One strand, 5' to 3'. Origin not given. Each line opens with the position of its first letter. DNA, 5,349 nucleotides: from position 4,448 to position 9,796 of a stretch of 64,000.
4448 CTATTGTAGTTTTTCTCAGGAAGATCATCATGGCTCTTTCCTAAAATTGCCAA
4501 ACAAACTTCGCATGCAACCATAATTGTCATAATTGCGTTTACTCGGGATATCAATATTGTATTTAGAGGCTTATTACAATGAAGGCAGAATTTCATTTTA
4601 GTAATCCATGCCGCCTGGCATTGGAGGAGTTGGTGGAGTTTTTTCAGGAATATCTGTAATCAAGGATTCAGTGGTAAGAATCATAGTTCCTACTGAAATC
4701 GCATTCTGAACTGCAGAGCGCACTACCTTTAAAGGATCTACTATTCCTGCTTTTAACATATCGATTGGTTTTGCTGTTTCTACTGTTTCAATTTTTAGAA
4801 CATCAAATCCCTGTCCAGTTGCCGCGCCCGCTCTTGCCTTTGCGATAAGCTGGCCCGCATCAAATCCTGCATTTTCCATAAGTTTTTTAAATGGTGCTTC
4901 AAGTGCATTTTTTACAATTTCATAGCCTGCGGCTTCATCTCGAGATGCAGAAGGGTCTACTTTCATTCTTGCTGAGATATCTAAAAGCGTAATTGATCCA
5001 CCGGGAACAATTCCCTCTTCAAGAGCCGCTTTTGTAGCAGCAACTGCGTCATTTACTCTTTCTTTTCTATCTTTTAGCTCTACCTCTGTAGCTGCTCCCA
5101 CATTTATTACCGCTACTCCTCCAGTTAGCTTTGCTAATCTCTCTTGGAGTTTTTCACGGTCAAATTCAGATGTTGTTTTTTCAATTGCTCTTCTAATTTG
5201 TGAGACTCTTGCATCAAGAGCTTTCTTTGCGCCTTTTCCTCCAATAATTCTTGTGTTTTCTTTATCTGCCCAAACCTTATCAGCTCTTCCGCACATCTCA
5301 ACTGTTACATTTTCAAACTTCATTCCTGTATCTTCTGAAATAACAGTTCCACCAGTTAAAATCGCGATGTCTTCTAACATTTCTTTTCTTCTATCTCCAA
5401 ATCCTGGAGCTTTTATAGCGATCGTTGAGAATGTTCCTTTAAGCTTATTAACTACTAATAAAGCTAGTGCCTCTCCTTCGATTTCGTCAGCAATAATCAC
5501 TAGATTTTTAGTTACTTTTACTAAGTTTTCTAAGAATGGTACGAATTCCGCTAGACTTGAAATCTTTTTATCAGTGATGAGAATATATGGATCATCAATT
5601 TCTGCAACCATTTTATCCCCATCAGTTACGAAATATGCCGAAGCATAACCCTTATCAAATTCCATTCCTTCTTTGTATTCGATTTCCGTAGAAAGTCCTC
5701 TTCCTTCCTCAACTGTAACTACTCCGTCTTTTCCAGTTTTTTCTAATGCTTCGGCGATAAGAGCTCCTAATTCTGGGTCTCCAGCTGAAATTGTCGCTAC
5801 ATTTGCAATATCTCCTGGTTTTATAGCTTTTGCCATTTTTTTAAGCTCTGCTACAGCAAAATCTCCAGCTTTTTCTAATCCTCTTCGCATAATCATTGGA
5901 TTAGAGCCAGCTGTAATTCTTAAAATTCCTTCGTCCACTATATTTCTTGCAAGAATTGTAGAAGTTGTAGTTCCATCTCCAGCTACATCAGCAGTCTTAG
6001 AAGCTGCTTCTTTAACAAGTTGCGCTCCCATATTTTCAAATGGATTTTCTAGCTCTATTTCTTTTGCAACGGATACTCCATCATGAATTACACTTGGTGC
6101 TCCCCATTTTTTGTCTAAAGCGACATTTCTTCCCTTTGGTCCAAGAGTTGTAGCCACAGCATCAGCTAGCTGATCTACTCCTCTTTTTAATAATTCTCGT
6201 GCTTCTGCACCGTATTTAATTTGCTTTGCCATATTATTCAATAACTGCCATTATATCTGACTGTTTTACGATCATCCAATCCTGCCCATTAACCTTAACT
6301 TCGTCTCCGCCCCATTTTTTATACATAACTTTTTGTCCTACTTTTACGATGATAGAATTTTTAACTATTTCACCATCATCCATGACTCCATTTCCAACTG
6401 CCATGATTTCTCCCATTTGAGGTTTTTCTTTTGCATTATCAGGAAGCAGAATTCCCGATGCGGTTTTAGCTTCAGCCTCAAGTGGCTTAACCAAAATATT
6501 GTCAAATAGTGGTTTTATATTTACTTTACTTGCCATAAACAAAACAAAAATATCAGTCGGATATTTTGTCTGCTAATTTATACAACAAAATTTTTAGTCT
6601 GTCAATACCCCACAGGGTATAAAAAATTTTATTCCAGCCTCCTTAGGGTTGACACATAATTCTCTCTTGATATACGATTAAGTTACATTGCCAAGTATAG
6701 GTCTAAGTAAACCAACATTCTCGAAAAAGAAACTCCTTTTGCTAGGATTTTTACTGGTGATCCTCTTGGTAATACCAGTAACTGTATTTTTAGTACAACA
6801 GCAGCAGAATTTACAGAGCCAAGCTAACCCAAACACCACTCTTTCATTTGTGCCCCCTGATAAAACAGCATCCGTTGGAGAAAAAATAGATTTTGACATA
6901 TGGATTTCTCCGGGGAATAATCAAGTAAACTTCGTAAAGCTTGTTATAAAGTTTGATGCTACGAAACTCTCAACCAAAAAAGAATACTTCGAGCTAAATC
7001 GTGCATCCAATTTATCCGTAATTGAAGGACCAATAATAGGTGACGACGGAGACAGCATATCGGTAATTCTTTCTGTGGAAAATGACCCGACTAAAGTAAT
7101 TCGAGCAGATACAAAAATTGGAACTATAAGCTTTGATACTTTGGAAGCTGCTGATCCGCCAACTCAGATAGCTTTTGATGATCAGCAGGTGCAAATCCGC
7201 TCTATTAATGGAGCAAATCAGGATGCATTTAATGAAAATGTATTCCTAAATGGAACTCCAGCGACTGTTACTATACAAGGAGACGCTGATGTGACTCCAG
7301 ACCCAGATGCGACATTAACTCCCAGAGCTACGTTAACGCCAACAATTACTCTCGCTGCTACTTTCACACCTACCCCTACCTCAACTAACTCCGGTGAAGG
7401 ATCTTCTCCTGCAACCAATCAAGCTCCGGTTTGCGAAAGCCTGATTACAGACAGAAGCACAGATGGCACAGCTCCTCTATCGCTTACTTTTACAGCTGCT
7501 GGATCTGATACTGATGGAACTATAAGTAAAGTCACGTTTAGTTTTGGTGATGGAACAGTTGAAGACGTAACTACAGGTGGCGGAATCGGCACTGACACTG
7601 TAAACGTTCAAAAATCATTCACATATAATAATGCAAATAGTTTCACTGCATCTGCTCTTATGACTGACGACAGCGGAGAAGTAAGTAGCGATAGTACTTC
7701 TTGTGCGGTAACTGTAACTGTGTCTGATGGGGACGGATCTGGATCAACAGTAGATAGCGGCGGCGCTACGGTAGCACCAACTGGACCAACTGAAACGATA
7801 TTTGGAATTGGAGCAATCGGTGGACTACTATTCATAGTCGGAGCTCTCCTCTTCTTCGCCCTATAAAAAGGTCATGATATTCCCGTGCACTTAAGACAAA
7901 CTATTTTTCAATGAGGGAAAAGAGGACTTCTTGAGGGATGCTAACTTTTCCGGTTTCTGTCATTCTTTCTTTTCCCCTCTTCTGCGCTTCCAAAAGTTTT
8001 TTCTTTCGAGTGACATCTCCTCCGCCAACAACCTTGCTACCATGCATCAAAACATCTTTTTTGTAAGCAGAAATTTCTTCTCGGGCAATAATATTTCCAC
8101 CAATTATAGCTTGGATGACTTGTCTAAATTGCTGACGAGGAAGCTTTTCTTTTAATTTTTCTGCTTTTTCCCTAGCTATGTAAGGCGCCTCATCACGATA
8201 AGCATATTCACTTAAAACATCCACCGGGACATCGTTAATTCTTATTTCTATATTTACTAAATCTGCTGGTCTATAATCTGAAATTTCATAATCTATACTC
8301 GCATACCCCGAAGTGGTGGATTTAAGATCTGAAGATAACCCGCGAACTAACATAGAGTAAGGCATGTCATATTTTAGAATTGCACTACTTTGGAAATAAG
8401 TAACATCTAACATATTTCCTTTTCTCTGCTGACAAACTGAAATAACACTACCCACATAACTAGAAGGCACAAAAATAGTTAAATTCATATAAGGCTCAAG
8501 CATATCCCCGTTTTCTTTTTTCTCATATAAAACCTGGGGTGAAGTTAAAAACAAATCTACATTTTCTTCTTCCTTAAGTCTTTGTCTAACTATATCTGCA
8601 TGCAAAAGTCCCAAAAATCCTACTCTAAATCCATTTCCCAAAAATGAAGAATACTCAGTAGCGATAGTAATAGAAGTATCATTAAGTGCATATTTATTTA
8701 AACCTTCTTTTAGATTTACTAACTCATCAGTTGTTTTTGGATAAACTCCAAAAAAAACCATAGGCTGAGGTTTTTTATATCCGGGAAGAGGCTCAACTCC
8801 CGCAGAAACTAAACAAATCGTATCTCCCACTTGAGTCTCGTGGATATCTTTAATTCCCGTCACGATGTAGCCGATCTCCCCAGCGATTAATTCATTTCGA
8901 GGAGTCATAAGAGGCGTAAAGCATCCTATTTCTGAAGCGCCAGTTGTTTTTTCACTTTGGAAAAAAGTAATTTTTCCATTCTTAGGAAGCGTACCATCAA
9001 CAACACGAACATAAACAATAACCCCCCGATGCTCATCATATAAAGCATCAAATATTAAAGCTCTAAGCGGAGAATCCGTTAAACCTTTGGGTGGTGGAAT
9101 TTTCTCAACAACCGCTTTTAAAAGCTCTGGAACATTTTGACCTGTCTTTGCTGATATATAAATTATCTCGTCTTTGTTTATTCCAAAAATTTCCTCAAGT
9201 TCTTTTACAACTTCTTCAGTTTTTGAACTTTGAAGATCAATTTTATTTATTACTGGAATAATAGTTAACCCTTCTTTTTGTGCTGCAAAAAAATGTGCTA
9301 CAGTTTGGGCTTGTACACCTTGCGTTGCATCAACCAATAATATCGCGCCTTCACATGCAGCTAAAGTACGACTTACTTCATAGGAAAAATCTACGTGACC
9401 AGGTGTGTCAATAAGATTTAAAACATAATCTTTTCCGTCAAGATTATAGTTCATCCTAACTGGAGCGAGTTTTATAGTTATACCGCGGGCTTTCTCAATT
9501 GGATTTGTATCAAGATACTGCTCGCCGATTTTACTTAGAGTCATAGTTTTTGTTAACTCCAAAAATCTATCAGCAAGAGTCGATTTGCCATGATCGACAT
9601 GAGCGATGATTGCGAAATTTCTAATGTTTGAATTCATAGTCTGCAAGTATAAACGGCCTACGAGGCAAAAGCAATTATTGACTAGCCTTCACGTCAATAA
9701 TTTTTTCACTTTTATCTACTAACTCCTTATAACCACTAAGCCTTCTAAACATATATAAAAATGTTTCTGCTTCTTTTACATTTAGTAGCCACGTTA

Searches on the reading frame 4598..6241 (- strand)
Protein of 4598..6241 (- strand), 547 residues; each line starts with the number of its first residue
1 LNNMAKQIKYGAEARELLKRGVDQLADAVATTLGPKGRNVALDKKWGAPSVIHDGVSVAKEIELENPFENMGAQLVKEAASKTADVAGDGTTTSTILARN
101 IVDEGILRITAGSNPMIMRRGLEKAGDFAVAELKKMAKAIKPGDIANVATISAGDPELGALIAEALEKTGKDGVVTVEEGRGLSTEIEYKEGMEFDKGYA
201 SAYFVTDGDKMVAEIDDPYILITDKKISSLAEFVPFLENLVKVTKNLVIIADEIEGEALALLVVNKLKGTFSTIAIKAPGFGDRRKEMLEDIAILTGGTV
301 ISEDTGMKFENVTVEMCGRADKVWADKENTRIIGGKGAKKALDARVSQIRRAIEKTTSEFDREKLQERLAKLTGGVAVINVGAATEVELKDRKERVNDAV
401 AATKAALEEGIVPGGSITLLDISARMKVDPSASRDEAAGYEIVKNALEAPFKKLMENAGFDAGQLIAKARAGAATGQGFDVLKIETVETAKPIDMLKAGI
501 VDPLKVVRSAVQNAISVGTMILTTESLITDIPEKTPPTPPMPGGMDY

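Call 7: search_protein_families(library=pfam, proteins=[window:4598-6241:-], max_evalue=0.01)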
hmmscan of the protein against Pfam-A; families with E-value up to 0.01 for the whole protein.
window:4598-6241:- (547 aa): 1 family
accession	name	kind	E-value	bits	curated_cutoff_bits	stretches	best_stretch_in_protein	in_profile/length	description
PF00118.29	Cpn60_TCP1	-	3.1e-66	224.5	34.3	1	25-530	1-488/490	TCP-1/cpn60 chaperonin family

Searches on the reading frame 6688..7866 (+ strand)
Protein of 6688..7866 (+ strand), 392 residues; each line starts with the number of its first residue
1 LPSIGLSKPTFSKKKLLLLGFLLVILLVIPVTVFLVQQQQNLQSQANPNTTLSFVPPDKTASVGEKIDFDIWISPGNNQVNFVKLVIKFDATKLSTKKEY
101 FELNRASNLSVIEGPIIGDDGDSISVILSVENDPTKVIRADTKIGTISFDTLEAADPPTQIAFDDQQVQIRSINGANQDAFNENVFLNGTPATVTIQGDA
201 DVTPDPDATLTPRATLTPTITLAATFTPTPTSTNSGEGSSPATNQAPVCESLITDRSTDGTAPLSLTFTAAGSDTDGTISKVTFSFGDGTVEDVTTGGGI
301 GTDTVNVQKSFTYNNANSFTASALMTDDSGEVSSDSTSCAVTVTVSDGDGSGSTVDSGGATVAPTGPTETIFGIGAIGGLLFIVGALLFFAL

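Call 7: search_protein_families(library=pfam, proteins=[window:6688-7866:+], max_evalue=0.01)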
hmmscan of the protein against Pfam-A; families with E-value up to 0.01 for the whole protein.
window:6688-7866:+ (392 aa): 2 families
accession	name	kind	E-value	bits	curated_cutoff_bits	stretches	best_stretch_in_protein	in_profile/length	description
PF00801.26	PKD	-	0.00015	22.1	23.5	1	262-336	13-76/80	PKD domain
PF18911.6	PKD_4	-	0.00077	19.9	27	1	244-341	1-83/85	PKD domain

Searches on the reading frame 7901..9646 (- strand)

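Call 7: search_protein_families(library=pfam, proteins=[window:7901-9646:-], max_evalue=0.01)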
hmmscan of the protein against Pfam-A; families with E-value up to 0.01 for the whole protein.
window:7901-9646:- (581 aa): 11 families
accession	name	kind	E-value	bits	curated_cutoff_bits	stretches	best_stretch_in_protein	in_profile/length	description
PF00009.33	GTP_EFTU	-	1.9e-55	187.8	26.5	1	7-185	2-188/188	Elongation factor Tu GTP binding domain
PF06421.17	LepA_C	-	2.3e-32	111.7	29.7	1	470-579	1-106/107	GTP-binding protein LepA C-terminus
PF00679.30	EFG_C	-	6.4e-22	77.8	27.9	1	382-464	2-84/89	Elongation factor G C-terminus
PF03144.31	GTP_EFTU_D2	-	7.3e-10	39.6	30.3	1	208-278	1-73/73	Elongation factor Tu domain 2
PF00071.28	Ras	-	8.9e-07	29.1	21.6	1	53-183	27-160/162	Ras family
PF14492.12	EFG_III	-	9.4e-06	26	27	1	293-367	2-73/75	Elongation Factor G, domain III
PF22042.2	EF-G_D2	-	0.00014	22.4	27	1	193-278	1-82/84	Elongation factor G domain 2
PF16897.10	MMR_HSR1_Xtn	-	0.0011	19.4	35.2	1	118-182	47-103/106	C-terminal region of MMR_HSR1 domain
PF09439.16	SRPRB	-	0.0018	18.2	25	1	65-151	43-135/178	Signal recognition particle receptor beta subunit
PF03193.22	RsgA_GTPase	-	0.0033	17.7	30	1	102-182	27-107/174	RsgA GTPase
PF01926.29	MMR_HSR1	-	0.0035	17.9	21.9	0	13-135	4-113/113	50S ribosome-binding GTPase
